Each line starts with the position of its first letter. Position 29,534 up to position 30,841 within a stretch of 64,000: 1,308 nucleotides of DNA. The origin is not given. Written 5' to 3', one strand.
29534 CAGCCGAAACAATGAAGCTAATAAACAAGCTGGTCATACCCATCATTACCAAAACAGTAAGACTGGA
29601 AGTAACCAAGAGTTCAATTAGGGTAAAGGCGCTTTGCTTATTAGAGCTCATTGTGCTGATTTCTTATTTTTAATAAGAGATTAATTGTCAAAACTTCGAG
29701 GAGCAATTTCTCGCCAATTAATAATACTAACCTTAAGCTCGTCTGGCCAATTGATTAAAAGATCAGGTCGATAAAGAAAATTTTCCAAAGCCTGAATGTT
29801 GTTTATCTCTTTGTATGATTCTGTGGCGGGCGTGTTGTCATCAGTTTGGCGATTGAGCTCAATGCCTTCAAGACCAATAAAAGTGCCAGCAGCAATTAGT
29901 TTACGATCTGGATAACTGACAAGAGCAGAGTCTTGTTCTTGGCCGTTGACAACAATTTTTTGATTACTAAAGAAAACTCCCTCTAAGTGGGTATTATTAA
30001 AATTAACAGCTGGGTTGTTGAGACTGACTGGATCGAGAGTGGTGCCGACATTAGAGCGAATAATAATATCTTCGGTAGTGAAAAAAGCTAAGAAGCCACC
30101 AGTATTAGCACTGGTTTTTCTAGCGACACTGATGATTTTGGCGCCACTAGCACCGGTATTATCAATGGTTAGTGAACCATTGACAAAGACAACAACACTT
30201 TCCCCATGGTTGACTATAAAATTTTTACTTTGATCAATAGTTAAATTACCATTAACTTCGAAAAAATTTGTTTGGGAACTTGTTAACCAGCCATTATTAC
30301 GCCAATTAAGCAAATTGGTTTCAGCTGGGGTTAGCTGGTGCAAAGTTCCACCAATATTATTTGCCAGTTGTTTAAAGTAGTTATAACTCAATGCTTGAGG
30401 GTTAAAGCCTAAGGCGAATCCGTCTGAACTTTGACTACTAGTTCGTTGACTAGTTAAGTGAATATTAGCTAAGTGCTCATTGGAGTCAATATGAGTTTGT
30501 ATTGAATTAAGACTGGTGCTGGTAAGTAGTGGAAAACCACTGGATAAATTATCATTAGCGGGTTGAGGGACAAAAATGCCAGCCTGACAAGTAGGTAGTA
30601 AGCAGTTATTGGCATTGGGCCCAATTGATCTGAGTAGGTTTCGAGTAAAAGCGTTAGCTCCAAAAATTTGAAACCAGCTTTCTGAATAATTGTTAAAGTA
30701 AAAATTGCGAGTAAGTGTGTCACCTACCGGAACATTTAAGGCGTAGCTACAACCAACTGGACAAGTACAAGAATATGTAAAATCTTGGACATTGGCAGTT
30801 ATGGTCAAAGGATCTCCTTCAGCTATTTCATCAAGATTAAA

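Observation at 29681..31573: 630-aa secreted protein with a ~30-cysteine N-terminal module, Pro/Thr linker and large beta-rich C-terminal region, co-transcribed with a pilin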

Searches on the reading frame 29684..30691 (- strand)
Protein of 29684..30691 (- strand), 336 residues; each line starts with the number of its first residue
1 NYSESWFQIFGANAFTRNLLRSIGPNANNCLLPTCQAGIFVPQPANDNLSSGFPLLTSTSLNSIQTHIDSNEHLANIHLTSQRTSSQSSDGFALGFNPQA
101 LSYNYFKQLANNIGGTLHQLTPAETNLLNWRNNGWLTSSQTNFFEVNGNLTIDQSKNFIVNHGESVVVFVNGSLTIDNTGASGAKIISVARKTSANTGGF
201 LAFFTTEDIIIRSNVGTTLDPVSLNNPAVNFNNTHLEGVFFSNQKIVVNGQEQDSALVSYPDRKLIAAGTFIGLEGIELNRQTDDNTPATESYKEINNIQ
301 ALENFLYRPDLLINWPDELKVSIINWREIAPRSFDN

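Call 39: search_protein_families(library=pfam, alignment_id=A6, max_evalue=0.01)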
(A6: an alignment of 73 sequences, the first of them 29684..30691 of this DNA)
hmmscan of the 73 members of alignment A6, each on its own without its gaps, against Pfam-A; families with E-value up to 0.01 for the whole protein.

A. member 1, window:29684-30691:- (336 aa): 0 families

B. families by the number of members that match (of 73 scanned): 15 families
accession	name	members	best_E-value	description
PF23981.1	DUF7305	17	2.1e-08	Domain of unknown function (DUF7305)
PF00041.27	fn3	3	4e-07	Fibronectin type III domain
PF00092.34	VWA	1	1.8e-13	von Willebrand factor type A domain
PF00754.31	F5_F8_type_C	1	5.7e-09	F5/8 type C domain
PF22633.2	F5_F8_type_C_2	1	9.6e-09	NedA-like, galactose-binding domain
PF13519.12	VWA_2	1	2.3e-08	von Willebrand factor type A domain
PF07691.17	PA14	1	2.6e-07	PA14 domain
PF02368.24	Big_2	1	1.4e-06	Bacterial Ig-like domain (group 2)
PF17957.7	Big_7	1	3.7e-06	Bacterial Ig domain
PF19030.6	TSP1_ADAMTS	1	1.6e-05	Thrombospondin type 1 domain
PF19028.6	TSP1_spondin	1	0.00013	Spondin-like TSP1 domain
PF18079.6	AglB_L1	1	0.0011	Archaeal glycosylation protein B long peripheral domain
PF00090.25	TSP_1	1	0.0012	Thrombospondin type 1 domain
PF17210.9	SdrD_B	1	0.0042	SdrD B-like domain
PF20579.4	LapA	1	0.0072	LapA domain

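Call 44: predict_structure(alignment_id=A6)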
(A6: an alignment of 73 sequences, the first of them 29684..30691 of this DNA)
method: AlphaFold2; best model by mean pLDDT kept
length: 336 residues; sequences in the alignment: 73
mean_pLDDT: 91.2   pTM: 0.90
mean pLDDT of the five models: 91.2, 90.7, 90.4, 90.1, 90.1
residues with pLDDT >= 90: 246; 70-90: 68; 50-70: 21; < 50: 1
segments of 3 or more residues with pLDDT < 50: none
pLDDT, mean of each block of 10 residues (from residue 1): 82 95 88 86 74 95 94 90 64 92 96 94 98 95 98 98 98 98 97 96 98 96 90 97 98 86 97 97 85 87 96 96 69 69
secondary structure, 60 per line:
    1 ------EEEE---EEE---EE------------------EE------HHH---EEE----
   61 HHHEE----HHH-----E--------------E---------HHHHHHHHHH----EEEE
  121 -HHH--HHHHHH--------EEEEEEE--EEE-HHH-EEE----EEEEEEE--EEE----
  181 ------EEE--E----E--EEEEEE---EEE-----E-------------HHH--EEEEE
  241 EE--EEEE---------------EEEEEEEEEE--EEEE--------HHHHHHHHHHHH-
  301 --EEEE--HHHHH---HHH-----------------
elements in order: E7-10 E14-16 E54-56 H103-112 E117-120 H127-132 E141-147 E150-152 E158-160 E165-171 E174-176 E187-189 E200-205 E209-211 E236-242 E245-248 E264-273 E276-279 H288-299 E303-306 H309-313

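Call 48: fold_search(model_id=the predicted structure, library=pdb)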
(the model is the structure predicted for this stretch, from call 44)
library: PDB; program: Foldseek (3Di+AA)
matches with E <= 10: 30; with E <= 0.001: 0
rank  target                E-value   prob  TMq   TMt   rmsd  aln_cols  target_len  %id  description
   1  4nu3_A                8.8e-02  0.38  0.21  0.28  10.1       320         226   10  Crystal structure of mFfIBP, a capping head region swapped mutant of ice-binding protein (released 2014-04-16)
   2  5b5h                  1.2e-01  0.80  0.30  0.41   9.9       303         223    8  Hydrophobic ice-binding site confer hyperactivity on antifreeze protein from a snow mold fungus (released 2016-09-28)
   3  4nu3_B                2.8e-01  0.30  0.24  0.33  10.0       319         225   10  Crystal structure of mFfIBP, a capping head region swapped mutant of ice-binding protein (released 2014-04-16)
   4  7dc5_A                3.0e-01  0.16  0.19  0.26  13.4       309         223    7  Crystal structure of fungal antifreeze protein with intermediate activity (released 2021-10-27)
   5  3vn3_A                6.0e-01  0.08  0.16  0.21  12.9       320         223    8  Fungal antifreeze protein exerts hyperactivity by constructing an inequable beta-helix (released 2012-06-06)
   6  3ltf_C                2.5e+00  0.03  0.12  0.09  13.5       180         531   17  Crystal Structure of the Drosophila Epidermal Growth Factor Receptor ectodomain in complex with Spitz (released 2010-08-25)
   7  8s8r                  3.4e+00  0.01  0.12  0.14  18.6       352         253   11  An induced-fit motion of a mobile loop (released 2025-02-19)
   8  9cdu_A                3.6e+00  0.02  0.14  0.11  19.4       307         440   10  Crystal Structure of Rhombotarget A-peptide Complex (released 2025-07-02)
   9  5d38_A                3.6e+00  0.01  0.12  0.13  16.9       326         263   11  Directed evolutionary changes in Kemp Eliminase KE07 - Crystal 17 round 7-2 (released 2016-09-07)
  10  1thf                  3.7e+00  0.01  0.12  0.13  17.9       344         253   11  CYCLASE SUBUNIT OF IMIDAZOLEGLYCEROLPHOSPHATE SYNTHASE FROM THERMOTOGA MARITIMA (released 2000-07-14)
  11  1ko0                  3.7e+00  0.01  0.09  0.08  18.1       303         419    9  Crystal Structure of a D,L-lysine complex of diaminopimelate decarboxylase (released 2003-11-11)
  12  1knw                  3.7e+00  0.01  0.09  0.08  18.2       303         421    9  Crystal structure of diaminopimelate decarboxylase (released 2003-11-11)
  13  2b3z_D                4.6e+00  0.01  0.11  0.11  18.1       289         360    7  Crystal structure of a bifunctional deaminase and reductase involved in riboflavin biosynthesis (released 2005-11-29)
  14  4gr5_B                5.1e+00  0.01  0.08  0.07  19.3       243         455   11  Crystal structure of SlgN1deltaAsub in complex with AMPcPP (released 2012-11-28)
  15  3iio_A                5.6e+00  0.01  0.12  0.13  17.0       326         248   12  Evolutionary optimization of computationally designed enzymes: Kemp eliminases of the KE07 series (released 2010-03-02)
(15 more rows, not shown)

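Call 51: search_protein_families(library=pfam, proteins=[window:29684-30691:-], max_evalue=10)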
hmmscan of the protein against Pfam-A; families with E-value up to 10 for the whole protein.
window:29684-30691:- (336 aa): 1 family
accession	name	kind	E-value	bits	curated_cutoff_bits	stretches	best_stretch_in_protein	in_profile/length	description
PF06691.16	DUF1189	-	0.46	10.4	28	1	142-169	65-92/244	Protein of unknown function (DUF1189)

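Call 54: search_solved_structures(query=A5, max_evalue=10)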
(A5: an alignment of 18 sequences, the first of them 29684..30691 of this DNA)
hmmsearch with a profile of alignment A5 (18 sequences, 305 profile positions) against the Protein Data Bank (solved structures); distinct sequences matched with E-value up to 10: 0.

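Call 55: search_protein_families(library=ncbifam, alignment_id=A6, max_evalue=0.01)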
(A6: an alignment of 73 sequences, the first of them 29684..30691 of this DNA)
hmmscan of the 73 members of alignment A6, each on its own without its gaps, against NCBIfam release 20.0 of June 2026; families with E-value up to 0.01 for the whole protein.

A. member 1, window:29684-30691:- (336 aa): 0 families

B. families by the number of members that match (of 73 scanned): 7 families
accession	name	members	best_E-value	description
NF052345.1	S_layer_anammox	2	2.3e-06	Kustd1514 family S-layer glycoprotein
NF047508.1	VWA_BatA_Lepto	1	2e-05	VWA domain-containing protein BatA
NF033510.3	Ca_tandemer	1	0.00012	Ca2+-stabilized repeat-containing adhesin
NF037973.1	metallo_SslE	1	0.0037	lipoprotein metalloprotease SslE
NF033186.1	internalin_K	1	0.0045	class 1 internalin InlK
NF033757.1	gliding_CglB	1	0.006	adventurous gliding motility lipoprotein CglB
NF050094.1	BetDgalsidMYCTU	1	0.0081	beta-D-galactosidase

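Call 59: fold_search(model_id=the predicted structure, library=viral)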
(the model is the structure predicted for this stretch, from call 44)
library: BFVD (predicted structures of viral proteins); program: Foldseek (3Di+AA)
matches with E <= 10: 70; with E <= 0.001: 0
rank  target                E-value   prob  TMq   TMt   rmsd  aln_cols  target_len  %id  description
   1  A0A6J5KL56            5.3e-01  0.54  0.22  0.15  16.4       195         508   11  C1q domain containing protein [uncultured Caudovirales phage]
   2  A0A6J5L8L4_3          7.9e-01  0.03  0.11  0.04  14.2       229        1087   11  Uncharacterized protein [uncultured Caudovirales phage]
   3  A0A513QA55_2          8.4e-01  0.02  0.09  0.04  24.6       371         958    8  Replicase polyprotein 1ab (Fragment) [Porcine torovirus]
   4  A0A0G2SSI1            8.8e-01  0.02  0.11  0.08  16.9       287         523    8  Uncharacterized protein [Proteus phage vB_PmiP_Pm5460]
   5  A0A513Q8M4            2.0e+00  0.01  0.10  0.05  19.8       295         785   10  Replicase polyprotein 1ab (Fragment) [Porcine reproductive and respiratory syndrome virus]
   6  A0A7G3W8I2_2          2.0e+00  0.01  0.09  0.05  18.3       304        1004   10  (no name in the UniProt tables at hand)
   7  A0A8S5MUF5            2.1e+00  0.03  0.14  0.21  12.1       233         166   10  Uncharacterized protein [Phage sp. ct4bw6]
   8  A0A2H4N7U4            2.2e+00  0.04  0.12  0.11  10.8       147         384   12  (no name in the UniProt tables at hand)
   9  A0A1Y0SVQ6            2.3e+00  0.08  0.18  0.27   8.6       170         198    9  (no name in the UniProt tables at hand)
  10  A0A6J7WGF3            2.3e+00  0.07  0.11  0.06   9.9       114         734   10  Collagen triple helix repeat [uncultured Caudovirales phage]
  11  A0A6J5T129            2.3e+00  0.01  0.10  0.11  20.7       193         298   13  Uncharacterized protein [uncultured Caudovirales phage]
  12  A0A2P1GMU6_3          2.4e+00  0.01  0.09  0.04  26.8       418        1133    7  Replicase polyprotein 1ab [Nanhai ghost shark arterivirus]
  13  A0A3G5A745            2.5e+00  0.04  0.17  0.21  14.9       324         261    9  DUF3494 domain-containing protein [Hyperionvirus sp.]
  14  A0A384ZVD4            2.8e+00  0.01  0.12  0.08  18.2       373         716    9  (no name in the UniProt tables at hand)
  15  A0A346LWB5            2.8e+00  0.01  0.08  0.04  18.8       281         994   10  RNA-directed RNA polymerase (Fragment) [Hepatitis E virus]
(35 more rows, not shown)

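Call 60: find_related_loci(query=A7, collection=metagenome_contigs, flank=6000)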
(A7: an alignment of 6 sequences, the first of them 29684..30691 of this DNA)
Query A7 (336 aa) in metagenome_contigs; peptide patterns used: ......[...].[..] (x = any residue, [..] = any of these).
87 stretches matched a pattern; 18 encode a relative of the query (tblastn E <= 1e-3); 18 distinct loci.
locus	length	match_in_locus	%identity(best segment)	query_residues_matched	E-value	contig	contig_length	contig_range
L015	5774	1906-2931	53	1-334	6e-102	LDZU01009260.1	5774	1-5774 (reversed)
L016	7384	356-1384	53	1-335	2e-99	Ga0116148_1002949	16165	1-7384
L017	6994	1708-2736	52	1-335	1e-96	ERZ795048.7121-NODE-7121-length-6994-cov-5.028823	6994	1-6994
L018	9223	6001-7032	52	1-335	1e-95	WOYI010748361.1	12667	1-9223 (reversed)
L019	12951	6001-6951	41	4-332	9e-70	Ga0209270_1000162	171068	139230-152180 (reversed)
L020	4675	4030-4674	51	1-209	3e-52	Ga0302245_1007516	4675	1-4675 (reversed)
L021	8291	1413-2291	28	4-328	4e-24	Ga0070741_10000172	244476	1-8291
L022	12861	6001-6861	27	6-329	9e-21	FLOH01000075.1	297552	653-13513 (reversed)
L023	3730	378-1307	27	6-335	1e-19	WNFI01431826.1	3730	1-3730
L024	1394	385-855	35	147-328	8e-19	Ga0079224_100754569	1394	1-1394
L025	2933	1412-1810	33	160-328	1e-18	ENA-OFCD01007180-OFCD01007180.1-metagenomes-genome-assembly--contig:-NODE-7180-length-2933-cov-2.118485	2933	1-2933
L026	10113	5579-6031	35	147-331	4e-17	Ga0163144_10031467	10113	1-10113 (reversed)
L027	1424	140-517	29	155-331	1e-16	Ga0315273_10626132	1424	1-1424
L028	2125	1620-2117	29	5-190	1e-14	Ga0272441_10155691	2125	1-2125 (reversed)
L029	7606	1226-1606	29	160-333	3e-13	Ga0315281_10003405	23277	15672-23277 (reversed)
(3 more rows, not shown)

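Call 70: find_homologous_proteins(query=A5, max_evalue=0.001)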
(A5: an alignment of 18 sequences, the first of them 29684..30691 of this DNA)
Query A5 (18 sequences) (336 aa, profile of the alignment): 32 proteins with E <= 0.001 among 8000 candidates.
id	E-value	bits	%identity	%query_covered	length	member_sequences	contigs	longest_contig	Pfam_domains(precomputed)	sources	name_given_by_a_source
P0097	1.3e-96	342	30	81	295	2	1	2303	-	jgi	jgi:hypothetical protein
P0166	6.1e-92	326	39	98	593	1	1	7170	-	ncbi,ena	-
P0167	4.9e-91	323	39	98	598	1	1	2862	-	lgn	-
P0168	1.3e-90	322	39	98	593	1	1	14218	-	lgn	-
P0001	2.0e-90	321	100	100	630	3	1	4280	-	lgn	-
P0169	2.4e-90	321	38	98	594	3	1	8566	-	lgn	-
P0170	9.4e-89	316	32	98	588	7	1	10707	-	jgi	jgi:hypothetical protein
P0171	4.1e-87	311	50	99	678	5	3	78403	-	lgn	-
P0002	7.3e-85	303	74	100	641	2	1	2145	-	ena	-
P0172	4.6e-84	300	48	99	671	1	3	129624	-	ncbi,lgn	-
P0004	4.9e-84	300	53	99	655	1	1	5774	-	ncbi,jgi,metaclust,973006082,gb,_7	metaclust:\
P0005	5.7e-83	297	53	100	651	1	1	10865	-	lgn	-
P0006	9.8e-83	296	53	100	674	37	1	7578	-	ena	-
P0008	5.7e-81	290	52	100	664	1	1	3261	-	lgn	-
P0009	8.9e-81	290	50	100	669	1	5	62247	-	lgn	-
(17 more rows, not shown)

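Call 87: find_encoding_contigs(protein=P0168, flank=7000, max_places=1)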
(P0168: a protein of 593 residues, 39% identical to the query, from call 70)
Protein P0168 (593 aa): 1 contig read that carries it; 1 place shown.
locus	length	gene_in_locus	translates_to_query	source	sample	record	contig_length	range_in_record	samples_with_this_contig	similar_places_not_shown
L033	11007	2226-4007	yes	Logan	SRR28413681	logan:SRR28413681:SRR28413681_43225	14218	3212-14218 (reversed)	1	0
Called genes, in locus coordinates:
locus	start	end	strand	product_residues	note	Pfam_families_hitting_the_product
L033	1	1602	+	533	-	?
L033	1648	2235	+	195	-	-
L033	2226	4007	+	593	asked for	-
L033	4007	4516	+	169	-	PF07963:N_methyl (weak)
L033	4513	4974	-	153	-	-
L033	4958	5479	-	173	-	-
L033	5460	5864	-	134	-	-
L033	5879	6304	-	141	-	PF07963:N_methyl (weak)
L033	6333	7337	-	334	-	-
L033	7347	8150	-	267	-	PF06750:A24_N_bact, PF01478:Peptidase_A24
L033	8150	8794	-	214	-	PF07963:N_methyl (weak)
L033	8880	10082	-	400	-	PF28597:T2SSF_N, PF00482:T2SSF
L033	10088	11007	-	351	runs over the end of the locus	PF00437:T2SSE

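Call 88: find_encoding_contigs(protein=P0170, flank=7000, max_places=1)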
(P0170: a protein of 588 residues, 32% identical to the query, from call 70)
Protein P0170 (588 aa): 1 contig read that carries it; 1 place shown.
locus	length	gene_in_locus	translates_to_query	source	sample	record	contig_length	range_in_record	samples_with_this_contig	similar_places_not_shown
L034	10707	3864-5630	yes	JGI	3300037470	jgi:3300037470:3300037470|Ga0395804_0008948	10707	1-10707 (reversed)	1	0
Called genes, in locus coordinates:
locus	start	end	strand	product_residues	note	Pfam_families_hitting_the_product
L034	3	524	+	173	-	?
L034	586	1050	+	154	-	-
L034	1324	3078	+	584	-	-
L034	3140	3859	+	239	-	-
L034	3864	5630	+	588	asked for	-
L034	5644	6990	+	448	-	-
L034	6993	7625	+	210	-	-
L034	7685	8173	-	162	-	-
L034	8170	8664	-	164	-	PF07963:N_methyl (weak)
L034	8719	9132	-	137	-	-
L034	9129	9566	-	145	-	PF07963:N_methyl (weak)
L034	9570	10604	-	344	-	-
